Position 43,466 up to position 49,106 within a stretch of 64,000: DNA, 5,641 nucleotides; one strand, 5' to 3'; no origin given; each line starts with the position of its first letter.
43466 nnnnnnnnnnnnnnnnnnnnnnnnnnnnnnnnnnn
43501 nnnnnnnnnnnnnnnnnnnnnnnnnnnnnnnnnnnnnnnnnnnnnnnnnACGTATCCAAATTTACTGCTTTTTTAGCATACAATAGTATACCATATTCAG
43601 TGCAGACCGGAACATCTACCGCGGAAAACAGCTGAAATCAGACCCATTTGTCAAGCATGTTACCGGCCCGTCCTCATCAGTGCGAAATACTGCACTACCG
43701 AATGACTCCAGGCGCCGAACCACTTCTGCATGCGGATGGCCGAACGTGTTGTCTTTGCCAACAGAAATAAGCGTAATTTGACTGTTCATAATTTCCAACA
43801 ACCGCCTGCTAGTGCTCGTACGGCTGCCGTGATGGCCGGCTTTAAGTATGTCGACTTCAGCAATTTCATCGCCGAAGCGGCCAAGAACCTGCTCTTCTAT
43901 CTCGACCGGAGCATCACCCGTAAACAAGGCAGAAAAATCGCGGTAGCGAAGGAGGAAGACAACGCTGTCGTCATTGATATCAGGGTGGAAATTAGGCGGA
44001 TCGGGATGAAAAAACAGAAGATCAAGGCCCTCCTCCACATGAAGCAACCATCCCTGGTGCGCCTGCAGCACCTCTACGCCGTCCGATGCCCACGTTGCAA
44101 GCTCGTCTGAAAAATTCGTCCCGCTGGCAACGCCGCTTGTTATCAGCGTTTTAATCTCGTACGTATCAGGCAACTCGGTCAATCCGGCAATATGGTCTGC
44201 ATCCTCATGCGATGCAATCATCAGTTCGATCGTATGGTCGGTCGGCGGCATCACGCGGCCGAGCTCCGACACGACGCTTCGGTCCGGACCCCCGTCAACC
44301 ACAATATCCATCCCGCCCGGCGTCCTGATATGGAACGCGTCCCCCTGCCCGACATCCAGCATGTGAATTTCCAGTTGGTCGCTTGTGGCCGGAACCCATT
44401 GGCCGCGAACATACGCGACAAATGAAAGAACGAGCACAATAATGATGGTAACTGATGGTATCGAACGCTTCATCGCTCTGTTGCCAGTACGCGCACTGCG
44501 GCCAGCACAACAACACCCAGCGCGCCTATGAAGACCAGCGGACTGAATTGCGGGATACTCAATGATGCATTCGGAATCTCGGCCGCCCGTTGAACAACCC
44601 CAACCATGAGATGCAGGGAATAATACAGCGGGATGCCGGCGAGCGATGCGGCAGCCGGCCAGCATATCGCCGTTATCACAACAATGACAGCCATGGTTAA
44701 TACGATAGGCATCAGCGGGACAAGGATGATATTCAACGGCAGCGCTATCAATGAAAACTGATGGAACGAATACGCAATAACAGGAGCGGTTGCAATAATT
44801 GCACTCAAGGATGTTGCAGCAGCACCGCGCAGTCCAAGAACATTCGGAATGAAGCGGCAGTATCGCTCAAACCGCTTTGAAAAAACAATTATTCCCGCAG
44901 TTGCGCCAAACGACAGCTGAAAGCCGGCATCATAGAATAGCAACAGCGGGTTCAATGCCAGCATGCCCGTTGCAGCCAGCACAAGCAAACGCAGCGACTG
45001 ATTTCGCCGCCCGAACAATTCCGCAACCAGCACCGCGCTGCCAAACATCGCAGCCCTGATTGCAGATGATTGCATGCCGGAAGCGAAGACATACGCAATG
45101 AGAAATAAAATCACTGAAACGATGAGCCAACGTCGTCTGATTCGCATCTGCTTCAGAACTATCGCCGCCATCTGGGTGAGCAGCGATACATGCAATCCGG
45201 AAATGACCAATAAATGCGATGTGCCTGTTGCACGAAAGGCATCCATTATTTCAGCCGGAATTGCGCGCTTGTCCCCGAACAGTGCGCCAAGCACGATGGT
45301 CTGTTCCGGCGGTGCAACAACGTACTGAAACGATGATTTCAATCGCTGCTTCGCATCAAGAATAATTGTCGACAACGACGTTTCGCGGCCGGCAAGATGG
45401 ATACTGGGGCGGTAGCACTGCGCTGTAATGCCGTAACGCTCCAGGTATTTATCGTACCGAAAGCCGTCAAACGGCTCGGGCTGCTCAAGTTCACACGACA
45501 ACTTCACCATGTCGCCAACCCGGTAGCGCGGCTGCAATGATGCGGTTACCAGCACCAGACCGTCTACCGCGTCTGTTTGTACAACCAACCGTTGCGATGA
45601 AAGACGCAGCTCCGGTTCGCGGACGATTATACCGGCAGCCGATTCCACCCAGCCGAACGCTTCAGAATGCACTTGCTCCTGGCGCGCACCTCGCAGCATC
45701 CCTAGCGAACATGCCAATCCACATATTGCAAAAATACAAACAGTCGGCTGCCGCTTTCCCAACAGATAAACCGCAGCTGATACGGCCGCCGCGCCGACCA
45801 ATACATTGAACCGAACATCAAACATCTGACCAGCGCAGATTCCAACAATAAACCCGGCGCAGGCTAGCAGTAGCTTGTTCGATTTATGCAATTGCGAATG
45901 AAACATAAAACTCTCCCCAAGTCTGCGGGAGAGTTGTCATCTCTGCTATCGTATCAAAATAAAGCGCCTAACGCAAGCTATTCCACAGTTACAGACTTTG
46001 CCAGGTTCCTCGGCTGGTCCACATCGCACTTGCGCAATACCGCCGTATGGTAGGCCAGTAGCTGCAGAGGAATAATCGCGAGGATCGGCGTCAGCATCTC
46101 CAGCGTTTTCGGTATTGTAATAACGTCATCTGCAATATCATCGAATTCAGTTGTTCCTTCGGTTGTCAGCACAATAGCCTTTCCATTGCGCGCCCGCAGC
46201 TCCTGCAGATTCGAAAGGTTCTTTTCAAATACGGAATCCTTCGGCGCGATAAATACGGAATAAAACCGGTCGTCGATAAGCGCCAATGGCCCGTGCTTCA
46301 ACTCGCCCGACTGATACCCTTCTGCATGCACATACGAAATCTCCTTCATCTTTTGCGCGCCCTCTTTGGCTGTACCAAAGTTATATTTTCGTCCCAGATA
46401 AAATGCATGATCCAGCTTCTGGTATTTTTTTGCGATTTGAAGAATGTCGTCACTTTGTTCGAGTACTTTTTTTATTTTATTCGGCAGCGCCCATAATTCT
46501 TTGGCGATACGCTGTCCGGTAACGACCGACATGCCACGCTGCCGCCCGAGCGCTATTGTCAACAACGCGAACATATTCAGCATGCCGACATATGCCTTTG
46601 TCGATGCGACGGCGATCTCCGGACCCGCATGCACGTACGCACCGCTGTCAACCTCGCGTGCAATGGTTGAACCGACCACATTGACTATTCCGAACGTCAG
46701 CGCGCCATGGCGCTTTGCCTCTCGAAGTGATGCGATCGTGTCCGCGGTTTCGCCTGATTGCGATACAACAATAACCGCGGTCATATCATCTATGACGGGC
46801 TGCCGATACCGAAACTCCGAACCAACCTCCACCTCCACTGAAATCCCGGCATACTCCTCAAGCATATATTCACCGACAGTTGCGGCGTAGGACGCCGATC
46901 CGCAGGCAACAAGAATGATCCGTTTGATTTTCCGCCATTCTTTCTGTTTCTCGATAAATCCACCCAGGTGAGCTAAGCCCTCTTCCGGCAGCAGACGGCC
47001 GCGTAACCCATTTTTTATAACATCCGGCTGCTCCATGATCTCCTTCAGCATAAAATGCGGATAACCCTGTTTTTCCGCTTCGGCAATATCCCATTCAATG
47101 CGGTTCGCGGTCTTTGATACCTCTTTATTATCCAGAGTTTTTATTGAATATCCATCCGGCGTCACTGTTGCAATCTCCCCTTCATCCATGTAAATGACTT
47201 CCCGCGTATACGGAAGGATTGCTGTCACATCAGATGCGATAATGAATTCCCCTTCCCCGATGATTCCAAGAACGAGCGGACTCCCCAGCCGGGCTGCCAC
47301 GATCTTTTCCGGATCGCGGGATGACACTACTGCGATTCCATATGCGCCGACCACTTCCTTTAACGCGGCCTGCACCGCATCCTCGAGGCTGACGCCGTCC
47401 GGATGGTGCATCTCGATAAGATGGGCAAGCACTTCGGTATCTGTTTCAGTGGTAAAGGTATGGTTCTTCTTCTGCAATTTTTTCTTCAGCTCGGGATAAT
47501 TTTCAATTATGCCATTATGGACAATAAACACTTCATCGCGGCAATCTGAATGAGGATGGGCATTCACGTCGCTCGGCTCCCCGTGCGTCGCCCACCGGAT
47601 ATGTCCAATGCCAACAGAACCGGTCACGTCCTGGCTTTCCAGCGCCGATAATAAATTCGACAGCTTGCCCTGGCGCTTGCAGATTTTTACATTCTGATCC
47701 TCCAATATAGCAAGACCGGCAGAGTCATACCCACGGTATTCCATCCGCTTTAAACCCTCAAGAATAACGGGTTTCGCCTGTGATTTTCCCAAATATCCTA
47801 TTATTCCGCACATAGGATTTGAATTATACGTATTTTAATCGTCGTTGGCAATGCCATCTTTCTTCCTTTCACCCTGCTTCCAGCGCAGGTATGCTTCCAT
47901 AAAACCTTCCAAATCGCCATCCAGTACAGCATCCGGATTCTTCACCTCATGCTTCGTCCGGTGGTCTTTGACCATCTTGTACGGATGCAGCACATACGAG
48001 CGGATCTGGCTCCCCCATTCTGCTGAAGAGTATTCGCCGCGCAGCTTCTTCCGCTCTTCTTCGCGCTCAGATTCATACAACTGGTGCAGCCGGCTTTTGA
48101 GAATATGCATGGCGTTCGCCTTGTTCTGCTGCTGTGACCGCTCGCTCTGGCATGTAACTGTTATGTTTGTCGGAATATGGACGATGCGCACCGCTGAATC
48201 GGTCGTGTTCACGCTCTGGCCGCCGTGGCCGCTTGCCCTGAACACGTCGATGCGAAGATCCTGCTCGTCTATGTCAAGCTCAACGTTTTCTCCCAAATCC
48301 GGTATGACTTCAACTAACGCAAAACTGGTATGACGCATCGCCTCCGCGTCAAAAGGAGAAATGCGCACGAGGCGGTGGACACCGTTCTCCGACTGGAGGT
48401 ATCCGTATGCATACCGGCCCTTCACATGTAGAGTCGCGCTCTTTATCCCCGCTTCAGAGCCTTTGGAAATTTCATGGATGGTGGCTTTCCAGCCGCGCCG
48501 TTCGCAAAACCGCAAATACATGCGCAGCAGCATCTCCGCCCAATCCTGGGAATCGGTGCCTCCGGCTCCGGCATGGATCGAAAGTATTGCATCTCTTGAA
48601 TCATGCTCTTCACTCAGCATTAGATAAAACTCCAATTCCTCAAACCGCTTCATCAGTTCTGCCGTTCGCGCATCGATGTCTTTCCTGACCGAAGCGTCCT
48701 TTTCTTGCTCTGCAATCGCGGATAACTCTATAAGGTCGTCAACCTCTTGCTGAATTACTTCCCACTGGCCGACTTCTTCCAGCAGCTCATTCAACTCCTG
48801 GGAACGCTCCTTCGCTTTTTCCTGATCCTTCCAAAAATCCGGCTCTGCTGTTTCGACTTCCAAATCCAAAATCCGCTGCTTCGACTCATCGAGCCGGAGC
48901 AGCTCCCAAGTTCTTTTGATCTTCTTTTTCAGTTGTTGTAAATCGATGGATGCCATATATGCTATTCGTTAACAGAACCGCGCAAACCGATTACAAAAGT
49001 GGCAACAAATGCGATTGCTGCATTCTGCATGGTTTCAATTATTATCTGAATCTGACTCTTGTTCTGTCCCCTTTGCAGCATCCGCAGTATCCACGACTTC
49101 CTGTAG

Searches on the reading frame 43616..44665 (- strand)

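Call 42: search_protein_families(library=pfam, proteins=[window:43616-44665:-], max_evalue=0.00001)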
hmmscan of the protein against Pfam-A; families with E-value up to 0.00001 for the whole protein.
window:43616-44665:- (349 aa): 1 family
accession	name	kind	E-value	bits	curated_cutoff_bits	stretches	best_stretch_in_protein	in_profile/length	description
PF00753.33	Lactamase_B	-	2.6e-06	28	22.7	0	104-303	2-195/196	Metallo-beta-lactamase superfamily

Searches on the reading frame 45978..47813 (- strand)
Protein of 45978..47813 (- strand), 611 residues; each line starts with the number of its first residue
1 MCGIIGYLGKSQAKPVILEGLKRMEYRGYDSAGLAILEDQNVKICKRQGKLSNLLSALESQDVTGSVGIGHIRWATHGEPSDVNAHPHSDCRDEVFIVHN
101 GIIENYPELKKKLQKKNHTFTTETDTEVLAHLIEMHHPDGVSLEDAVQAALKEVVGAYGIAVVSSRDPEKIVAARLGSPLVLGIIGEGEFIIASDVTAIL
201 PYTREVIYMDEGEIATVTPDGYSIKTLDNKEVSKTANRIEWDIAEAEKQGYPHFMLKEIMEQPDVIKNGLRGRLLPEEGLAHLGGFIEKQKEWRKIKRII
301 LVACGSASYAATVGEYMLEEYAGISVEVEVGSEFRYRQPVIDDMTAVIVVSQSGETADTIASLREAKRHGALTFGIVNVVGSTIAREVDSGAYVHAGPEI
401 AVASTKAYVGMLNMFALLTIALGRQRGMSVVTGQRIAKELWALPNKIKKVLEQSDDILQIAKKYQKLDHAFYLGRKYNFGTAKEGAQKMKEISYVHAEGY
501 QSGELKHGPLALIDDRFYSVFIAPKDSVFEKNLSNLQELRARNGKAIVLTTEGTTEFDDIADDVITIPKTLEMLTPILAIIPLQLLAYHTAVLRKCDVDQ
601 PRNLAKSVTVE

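Call 42: search_protein_families(library=pfam, proteins=[window:45978-47813:-], max_evalue=0.00001)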
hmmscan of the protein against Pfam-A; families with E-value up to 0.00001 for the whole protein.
window:45978-47813:- (611 aa): 3 families
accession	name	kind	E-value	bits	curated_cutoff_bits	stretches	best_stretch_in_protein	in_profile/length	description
PF01380.27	SIS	-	9.8e-47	158.5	25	2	294-420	3-130/131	SIS domain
PF13522.11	GATase_6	-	5.1e-21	75.5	27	1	63-195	8-130/130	Glutamine amidotransferase domain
PF13537.11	GATase_7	-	6.6e-15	55.7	25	1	86-200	14-122/123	Glutamine amidotransferase domain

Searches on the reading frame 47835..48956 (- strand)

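Call 42: search_protein_families(library=pfam, proteins=[window:47835-48956:-], max_evalue=0.00001)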
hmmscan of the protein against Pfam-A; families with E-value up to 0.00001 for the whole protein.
window:47835-48956:- (373 aa): 2 families
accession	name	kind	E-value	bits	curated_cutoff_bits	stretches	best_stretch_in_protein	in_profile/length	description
PF03462.23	PCRF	-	4.3e-56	190.2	24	1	26-215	2-194/194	PCRF domain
PF00472.26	RF-1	-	8.1e-42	142.3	35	1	224-333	2-116/116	RF-1 domain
